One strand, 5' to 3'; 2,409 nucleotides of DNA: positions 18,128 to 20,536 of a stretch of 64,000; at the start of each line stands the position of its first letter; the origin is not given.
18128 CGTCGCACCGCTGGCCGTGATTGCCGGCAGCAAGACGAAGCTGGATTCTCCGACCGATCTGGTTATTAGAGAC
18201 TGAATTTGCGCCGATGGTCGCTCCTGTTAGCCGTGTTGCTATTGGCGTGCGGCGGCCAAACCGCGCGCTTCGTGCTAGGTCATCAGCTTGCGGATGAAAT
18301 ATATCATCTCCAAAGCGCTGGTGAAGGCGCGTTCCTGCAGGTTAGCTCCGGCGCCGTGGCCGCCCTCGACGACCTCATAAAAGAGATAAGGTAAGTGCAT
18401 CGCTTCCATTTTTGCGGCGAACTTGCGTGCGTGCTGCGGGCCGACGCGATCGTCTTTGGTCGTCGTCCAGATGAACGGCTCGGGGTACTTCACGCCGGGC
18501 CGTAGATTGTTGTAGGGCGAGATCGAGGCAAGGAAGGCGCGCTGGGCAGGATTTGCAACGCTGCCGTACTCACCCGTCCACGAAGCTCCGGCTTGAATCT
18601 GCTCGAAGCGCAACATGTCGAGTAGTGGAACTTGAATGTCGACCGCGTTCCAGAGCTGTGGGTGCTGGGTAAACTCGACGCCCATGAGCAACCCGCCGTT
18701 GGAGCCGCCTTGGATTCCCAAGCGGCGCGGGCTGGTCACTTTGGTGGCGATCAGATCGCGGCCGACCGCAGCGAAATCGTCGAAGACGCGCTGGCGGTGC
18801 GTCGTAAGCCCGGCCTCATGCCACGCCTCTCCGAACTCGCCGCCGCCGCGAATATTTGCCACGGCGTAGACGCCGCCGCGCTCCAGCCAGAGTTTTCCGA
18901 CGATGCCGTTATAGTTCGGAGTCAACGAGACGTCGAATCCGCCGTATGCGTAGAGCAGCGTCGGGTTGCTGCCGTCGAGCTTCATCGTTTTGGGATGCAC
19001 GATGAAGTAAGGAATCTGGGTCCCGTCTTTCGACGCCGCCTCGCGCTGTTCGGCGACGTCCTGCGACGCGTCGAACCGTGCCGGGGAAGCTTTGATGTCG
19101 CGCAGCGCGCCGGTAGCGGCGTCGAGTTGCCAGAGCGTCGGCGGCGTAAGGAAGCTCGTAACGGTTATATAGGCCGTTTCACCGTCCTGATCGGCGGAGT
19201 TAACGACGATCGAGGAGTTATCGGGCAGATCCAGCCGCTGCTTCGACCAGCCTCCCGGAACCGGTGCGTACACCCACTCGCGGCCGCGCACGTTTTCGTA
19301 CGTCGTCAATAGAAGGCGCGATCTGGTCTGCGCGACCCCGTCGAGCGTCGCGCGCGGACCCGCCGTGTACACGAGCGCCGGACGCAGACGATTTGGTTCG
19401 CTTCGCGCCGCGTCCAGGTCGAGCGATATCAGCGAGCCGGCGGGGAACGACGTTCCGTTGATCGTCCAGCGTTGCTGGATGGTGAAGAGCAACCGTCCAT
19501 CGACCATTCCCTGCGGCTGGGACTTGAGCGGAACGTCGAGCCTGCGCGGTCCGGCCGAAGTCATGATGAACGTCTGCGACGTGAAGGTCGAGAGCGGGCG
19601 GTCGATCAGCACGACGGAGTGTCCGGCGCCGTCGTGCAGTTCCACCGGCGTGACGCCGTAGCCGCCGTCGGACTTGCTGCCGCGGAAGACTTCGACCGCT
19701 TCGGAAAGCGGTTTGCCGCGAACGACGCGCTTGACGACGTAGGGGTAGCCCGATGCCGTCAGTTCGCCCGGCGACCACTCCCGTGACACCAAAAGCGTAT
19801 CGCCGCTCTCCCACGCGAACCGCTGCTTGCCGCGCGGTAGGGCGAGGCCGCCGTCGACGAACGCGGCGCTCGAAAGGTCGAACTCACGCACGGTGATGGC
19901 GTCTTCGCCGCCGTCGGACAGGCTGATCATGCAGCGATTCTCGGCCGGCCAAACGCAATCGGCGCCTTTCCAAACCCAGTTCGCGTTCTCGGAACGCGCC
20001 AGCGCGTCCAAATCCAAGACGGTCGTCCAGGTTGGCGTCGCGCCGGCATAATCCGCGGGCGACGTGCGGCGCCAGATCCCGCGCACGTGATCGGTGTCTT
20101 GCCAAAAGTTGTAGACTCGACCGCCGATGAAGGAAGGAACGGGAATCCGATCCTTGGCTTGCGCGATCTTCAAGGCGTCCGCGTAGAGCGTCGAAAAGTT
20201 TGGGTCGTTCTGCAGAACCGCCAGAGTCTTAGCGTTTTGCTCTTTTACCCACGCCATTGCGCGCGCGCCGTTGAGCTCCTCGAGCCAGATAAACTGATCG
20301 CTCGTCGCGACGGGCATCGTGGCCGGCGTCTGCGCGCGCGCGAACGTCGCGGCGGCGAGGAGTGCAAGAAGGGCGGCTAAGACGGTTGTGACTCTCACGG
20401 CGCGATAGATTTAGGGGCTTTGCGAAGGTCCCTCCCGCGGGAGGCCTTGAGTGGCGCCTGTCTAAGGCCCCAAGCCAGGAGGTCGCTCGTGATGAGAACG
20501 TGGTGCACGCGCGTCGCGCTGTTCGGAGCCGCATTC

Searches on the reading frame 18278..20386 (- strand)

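Call 93: search_protein_families(library=pfam, proteins=[window:18278-20386:-], max_evalue=0.001)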
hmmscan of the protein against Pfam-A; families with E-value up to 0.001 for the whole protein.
window:18278-20386:- (703 aa): 2 families
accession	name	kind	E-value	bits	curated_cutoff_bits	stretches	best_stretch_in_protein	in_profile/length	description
PF00326.27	Peptidase_S9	-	1.8e-39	135.9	22.6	1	500-688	10-197/213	Prolyl oligopeptidase family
PF02897.21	Peptidase_S9_N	-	7.2e-39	134.2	24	1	23-432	13-412/414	Prolyl oligopeptidase, N-terminal beta-propeller domain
